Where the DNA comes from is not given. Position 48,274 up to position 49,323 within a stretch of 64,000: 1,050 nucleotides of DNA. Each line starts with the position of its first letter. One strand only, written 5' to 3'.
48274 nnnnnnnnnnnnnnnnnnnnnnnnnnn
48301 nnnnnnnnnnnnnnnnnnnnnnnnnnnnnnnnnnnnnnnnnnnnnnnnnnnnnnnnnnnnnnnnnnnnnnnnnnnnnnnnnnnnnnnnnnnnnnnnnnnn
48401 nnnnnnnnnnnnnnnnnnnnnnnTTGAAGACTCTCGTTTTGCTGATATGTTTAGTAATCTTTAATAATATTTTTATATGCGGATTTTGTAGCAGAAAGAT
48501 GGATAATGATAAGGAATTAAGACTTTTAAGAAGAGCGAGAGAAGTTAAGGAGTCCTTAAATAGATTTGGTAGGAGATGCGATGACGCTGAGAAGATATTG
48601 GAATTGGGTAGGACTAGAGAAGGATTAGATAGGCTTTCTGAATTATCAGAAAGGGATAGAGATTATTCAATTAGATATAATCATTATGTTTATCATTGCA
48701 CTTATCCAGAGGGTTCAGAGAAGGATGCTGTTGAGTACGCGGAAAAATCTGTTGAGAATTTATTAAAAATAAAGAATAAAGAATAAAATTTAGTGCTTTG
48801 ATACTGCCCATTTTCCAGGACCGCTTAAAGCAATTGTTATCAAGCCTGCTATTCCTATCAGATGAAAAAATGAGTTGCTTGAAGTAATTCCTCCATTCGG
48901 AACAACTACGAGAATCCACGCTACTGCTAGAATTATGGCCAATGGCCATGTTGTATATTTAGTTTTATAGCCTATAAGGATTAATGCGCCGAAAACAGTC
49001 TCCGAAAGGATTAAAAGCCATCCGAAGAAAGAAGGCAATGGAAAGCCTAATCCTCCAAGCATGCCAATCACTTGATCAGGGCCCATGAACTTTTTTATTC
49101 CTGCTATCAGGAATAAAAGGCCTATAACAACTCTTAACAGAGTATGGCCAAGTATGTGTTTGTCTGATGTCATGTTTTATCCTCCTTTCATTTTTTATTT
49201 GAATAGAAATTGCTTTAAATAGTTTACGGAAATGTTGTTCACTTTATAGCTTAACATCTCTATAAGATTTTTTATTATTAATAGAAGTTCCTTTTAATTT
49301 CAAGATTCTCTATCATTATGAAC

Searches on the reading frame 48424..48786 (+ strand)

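Call 5: search_protein_families(library=pfam, proteins=[window:48424-48786:+], max_evalue=1)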
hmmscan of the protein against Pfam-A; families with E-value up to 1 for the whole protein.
window:48424-48786:+ (120 aa): 1 family
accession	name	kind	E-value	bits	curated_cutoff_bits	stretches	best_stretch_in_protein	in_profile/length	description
PF07911.18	DUF1677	-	0.088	13.7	25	1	13-75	27-87/94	Protein of unknown function (DUF1677)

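Call 82: search_protein_families(library=phrogs, proteins=[window:48424-48786:+], max_evalue=0.1)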
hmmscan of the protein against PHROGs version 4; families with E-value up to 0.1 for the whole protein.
window:48424-48786:+ (120 aa): 0 families

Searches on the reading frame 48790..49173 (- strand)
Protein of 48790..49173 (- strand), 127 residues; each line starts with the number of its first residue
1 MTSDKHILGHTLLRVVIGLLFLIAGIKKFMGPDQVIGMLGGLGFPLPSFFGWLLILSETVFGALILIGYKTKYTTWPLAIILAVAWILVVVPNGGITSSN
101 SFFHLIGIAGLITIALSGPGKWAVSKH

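Call 5: search_protein_families(library=pfam, proteins=[window:48790-49173:-], max_evalue=1)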
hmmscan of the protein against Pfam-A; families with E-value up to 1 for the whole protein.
window:48790-49173:- (127 aa): 3 families
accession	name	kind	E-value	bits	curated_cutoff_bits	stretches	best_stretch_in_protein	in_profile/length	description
PF07681.17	DoxX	-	9.1e-15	55.5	23.6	1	11-89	3-83/85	DoxX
PF07291.16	MauE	-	2.6e-08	34.7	27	1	12-90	7-88/128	Methylamine utilisation protein MauE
PF02077.20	SURF4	-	0.09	12.8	27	1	49-124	177-260/267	SURF4 family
